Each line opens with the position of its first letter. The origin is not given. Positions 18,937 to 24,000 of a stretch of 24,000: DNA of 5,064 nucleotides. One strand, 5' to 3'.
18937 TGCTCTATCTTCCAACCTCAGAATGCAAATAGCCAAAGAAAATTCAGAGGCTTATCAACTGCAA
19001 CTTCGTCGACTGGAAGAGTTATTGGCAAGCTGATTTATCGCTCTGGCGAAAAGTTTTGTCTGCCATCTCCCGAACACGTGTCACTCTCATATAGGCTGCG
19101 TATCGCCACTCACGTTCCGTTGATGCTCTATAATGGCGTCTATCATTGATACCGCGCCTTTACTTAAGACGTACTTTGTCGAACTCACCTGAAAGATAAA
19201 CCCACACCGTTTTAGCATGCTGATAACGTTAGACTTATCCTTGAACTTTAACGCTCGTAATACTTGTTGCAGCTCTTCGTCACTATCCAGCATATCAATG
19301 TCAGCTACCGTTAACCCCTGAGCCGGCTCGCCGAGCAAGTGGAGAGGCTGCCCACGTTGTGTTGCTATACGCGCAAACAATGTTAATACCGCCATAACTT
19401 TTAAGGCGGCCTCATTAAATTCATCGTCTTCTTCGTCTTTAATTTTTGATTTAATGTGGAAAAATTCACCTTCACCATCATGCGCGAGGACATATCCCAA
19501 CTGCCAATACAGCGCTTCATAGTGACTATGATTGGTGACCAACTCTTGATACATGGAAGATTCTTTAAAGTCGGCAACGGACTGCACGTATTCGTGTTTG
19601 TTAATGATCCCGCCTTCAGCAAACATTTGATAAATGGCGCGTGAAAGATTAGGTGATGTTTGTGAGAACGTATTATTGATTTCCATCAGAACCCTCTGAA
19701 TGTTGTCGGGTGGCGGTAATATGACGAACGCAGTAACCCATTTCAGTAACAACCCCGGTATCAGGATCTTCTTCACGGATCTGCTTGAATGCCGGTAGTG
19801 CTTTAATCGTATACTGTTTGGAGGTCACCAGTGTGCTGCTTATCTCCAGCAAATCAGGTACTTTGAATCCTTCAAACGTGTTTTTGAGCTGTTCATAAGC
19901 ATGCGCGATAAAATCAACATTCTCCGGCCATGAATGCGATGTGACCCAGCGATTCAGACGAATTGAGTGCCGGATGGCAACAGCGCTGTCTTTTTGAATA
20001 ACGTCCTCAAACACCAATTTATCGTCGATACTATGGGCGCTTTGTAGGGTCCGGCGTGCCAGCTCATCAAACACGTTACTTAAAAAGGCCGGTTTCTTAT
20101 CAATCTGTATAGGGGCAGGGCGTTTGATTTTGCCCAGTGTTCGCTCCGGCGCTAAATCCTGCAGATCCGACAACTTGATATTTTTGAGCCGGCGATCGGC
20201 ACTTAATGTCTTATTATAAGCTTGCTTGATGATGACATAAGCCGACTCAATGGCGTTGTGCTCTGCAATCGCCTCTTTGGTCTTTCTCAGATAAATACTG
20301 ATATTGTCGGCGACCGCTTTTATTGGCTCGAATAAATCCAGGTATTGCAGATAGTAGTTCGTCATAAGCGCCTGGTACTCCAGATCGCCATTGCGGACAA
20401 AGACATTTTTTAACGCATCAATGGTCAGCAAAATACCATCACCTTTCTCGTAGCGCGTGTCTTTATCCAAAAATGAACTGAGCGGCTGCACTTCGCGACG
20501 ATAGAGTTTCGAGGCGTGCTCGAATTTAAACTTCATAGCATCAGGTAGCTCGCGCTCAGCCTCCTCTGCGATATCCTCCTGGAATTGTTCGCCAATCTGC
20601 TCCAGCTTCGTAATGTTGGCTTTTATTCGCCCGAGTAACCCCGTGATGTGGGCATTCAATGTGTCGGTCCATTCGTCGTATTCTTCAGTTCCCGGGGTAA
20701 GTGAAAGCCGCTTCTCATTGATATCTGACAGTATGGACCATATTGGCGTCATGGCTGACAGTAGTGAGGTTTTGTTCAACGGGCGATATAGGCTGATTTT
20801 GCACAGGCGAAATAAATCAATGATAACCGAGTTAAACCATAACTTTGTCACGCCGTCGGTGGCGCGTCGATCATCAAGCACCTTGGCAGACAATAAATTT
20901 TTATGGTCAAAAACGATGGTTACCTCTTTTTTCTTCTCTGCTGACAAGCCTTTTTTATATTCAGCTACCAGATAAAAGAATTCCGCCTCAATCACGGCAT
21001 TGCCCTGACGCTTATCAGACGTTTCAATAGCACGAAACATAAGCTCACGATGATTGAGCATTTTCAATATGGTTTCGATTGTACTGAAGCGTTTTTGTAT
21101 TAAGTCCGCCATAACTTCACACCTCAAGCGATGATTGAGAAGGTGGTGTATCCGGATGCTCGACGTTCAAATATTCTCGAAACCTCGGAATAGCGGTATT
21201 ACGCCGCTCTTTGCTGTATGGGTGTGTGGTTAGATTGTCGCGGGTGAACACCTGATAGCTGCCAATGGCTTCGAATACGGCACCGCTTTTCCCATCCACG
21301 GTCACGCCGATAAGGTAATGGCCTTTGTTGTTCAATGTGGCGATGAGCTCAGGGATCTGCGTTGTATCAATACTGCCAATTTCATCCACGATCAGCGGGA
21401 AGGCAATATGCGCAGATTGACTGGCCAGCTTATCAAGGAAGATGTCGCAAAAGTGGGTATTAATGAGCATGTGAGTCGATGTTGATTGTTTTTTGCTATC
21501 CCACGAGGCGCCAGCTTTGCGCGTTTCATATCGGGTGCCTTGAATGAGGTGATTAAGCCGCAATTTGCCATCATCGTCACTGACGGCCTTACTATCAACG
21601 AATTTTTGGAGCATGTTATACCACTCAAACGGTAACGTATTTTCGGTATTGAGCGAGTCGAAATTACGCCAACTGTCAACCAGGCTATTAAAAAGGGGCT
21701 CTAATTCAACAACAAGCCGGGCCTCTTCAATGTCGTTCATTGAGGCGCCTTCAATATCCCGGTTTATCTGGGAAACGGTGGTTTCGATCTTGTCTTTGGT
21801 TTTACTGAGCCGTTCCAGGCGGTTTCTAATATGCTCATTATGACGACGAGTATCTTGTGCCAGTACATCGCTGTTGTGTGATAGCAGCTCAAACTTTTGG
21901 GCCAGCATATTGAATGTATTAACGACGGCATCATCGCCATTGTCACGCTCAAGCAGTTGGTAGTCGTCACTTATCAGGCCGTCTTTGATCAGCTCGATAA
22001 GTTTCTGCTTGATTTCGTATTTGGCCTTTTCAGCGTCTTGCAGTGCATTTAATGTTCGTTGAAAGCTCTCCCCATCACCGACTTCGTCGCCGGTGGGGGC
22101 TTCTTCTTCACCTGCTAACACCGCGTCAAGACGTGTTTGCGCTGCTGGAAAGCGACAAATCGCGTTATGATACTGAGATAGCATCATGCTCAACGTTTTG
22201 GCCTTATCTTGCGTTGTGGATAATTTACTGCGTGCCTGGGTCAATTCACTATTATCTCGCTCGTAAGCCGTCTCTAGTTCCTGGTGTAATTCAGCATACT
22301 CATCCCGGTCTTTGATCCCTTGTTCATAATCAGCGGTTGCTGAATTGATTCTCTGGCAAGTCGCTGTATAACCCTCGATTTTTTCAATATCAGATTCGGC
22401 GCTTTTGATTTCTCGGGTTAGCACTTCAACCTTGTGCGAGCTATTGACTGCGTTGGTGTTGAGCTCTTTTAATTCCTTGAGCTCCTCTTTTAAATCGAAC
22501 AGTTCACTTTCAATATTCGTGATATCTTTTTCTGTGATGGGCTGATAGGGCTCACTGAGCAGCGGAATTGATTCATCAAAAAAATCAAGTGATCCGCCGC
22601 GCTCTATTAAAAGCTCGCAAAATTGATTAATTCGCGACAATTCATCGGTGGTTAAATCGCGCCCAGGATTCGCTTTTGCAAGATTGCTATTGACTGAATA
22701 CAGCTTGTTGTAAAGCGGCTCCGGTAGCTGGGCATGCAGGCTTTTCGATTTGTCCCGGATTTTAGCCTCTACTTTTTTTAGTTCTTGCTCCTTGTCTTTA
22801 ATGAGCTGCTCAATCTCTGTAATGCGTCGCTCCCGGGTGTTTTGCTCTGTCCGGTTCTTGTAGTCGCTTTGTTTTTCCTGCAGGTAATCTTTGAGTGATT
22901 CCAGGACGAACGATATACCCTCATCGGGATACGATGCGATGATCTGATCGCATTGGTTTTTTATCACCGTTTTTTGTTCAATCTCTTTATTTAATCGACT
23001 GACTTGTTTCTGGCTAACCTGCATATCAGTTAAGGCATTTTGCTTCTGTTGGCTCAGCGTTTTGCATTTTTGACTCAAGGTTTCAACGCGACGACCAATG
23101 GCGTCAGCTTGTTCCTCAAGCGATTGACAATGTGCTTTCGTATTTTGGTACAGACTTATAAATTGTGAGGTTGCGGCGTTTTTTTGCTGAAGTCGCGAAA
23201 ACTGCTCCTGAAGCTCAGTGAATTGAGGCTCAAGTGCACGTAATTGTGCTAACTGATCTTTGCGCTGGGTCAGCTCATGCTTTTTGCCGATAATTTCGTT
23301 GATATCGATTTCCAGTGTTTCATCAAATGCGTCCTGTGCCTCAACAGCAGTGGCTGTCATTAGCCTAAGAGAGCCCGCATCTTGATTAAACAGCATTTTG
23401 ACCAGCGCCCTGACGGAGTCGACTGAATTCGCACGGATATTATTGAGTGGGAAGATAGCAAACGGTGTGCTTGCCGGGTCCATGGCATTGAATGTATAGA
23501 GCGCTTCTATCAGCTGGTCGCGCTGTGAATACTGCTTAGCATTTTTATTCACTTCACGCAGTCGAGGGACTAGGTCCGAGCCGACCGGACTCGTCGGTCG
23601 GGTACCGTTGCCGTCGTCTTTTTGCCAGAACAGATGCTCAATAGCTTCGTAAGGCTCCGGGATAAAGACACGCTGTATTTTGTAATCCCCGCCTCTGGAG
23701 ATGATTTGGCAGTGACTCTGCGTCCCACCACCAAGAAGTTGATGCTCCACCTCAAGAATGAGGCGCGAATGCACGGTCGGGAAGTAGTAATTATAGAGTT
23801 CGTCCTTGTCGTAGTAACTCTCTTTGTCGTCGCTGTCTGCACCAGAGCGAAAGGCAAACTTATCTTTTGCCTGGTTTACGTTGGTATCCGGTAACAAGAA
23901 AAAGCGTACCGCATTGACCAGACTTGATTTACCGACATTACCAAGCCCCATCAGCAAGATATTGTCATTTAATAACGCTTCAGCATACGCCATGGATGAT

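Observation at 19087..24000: Translationally coupled SMC/Rad50-like ATPase plus two partner proteins: candidate condensin-like (Mks/Wadjet-like) or ABC-three-component defence module with non-canonical gene order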

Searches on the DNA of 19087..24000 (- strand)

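Call 8: search_dna_similar(query=window:19087-24000:-, collection=ecoli_genomes, mode=near, max_rows=10)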
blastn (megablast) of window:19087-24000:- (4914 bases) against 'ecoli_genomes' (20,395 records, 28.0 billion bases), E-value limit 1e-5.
No match.

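Call 9: search_dna_similar(query=window:19087-24000:-, collection=plasmids, mode=near, max_rows=10)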
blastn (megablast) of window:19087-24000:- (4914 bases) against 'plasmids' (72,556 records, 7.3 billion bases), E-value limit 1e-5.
No match.
